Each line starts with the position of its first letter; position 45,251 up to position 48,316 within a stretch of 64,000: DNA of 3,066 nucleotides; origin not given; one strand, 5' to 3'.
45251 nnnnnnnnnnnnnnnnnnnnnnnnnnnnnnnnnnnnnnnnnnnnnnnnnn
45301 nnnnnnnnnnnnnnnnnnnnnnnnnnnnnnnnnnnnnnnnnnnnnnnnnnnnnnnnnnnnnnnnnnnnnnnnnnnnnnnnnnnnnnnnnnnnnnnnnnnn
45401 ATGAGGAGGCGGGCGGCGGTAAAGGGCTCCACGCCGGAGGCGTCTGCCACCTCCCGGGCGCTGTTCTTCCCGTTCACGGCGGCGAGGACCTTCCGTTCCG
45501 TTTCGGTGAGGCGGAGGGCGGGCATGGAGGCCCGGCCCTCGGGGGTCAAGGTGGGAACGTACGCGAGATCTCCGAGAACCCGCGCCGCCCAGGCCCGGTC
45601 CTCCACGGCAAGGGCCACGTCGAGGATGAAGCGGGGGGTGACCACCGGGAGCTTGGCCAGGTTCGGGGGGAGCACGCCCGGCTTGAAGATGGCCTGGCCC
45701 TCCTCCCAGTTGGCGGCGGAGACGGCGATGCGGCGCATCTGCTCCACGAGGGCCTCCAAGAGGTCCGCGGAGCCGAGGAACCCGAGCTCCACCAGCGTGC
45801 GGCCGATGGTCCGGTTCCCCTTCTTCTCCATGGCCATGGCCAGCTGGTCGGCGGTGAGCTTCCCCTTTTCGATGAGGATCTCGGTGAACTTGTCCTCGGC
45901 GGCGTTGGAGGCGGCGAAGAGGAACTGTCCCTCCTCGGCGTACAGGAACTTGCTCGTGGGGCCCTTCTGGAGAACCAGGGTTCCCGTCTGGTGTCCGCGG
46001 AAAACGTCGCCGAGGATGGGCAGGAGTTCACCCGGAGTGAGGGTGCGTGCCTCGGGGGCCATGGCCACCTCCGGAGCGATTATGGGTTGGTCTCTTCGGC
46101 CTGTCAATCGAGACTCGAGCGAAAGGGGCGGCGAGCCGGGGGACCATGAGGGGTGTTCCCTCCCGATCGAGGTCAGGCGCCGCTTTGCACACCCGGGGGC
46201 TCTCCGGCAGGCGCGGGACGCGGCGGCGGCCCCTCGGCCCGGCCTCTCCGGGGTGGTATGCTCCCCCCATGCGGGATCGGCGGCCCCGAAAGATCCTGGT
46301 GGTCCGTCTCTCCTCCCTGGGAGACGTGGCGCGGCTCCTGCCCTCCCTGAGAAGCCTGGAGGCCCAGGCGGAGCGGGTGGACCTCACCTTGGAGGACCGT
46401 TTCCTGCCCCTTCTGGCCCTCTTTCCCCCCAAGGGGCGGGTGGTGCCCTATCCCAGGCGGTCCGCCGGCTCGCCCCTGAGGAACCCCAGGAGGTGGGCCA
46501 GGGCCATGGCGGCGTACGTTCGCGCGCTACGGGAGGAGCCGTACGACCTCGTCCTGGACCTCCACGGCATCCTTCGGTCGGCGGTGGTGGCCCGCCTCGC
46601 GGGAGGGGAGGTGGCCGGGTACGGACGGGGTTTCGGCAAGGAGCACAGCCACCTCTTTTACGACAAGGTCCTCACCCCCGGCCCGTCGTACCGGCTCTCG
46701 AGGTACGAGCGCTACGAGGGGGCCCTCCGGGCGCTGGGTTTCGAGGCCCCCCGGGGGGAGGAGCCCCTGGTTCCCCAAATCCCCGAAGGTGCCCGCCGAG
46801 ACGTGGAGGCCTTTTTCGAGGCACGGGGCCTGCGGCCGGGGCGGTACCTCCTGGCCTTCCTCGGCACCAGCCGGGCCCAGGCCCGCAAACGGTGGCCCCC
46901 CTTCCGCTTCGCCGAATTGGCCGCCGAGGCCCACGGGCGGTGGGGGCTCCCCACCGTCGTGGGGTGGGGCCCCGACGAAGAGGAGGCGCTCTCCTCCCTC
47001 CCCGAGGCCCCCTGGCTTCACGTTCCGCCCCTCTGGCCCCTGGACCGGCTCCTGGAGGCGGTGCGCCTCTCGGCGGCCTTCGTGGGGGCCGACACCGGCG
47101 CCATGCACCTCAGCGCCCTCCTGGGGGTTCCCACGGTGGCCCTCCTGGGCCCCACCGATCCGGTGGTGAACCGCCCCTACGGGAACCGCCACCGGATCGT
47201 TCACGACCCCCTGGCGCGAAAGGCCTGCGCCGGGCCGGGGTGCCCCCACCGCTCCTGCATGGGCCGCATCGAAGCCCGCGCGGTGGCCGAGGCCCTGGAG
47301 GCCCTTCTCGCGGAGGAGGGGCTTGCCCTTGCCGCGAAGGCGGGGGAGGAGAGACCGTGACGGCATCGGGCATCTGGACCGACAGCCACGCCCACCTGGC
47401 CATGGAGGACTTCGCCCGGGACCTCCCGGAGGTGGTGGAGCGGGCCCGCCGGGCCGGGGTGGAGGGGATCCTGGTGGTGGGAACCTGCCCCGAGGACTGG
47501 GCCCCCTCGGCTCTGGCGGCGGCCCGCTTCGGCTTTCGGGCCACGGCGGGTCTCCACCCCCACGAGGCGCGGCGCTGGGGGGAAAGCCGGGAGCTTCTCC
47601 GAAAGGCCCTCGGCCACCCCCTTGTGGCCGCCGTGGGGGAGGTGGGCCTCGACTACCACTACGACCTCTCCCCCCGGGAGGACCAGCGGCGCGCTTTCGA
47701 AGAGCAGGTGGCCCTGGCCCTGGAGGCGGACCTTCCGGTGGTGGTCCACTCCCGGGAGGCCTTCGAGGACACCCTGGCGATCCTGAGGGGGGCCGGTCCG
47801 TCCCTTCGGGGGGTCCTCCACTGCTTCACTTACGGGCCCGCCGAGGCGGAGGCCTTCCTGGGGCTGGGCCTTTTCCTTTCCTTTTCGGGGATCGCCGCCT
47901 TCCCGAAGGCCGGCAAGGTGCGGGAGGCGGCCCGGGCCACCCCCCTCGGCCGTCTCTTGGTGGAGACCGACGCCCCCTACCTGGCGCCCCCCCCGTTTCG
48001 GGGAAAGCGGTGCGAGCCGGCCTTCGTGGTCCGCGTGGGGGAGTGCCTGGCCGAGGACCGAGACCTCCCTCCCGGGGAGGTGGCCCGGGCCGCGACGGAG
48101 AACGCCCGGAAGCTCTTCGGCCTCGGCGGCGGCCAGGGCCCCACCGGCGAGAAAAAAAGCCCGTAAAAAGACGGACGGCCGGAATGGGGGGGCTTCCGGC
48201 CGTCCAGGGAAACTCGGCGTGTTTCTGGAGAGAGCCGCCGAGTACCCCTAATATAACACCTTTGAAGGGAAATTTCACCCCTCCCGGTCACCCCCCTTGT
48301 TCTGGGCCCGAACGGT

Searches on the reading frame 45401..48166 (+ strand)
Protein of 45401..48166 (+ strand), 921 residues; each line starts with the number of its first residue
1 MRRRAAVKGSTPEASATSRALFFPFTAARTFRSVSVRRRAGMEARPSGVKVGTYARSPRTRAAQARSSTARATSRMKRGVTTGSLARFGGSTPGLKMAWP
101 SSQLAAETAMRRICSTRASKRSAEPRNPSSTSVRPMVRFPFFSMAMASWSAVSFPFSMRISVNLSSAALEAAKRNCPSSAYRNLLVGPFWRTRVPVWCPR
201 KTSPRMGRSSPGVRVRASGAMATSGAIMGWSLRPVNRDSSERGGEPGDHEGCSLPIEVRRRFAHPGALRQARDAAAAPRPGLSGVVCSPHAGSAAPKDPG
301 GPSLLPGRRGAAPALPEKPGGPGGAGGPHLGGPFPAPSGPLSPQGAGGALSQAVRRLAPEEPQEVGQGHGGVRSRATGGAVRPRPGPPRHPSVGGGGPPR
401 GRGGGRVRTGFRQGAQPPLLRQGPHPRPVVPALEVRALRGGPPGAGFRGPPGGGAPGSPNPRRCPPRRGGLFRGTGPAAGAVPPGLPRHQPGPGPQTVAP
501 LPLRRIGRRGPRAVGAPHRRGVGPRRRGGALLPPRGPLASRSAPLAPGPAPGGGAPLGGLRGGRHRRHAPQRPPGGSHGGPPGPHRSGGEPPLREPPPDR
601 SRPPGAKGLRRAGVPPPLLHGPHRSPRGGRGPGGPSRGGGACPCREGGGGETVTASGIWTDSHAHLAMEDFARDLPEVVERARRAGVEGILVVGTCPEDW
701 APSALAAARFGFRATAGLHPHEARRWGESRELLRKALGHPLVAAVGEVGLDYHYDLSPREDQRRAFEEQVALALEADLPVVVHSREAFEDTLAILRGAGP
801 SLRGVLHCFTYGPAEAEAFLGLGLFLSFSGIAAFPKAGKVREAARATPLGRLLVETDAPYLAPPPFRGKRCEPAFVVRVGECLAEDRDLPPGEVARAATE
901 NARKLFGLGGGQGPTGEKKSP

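Call 60: search_protein_families(library=pfam, proteins=[window:45401-48166:+], max_evalue=0.00001)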
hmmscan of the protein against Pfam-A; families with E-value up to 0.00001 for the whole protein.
window:45401-48166:+ (921 aa): 1 family
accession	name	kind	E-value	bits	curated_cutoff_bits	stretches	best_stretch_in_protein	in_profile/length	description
PF01026.27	TatD_DNase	-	3.9e-73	246.4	27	1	660-907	1-253/253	TatD related DNase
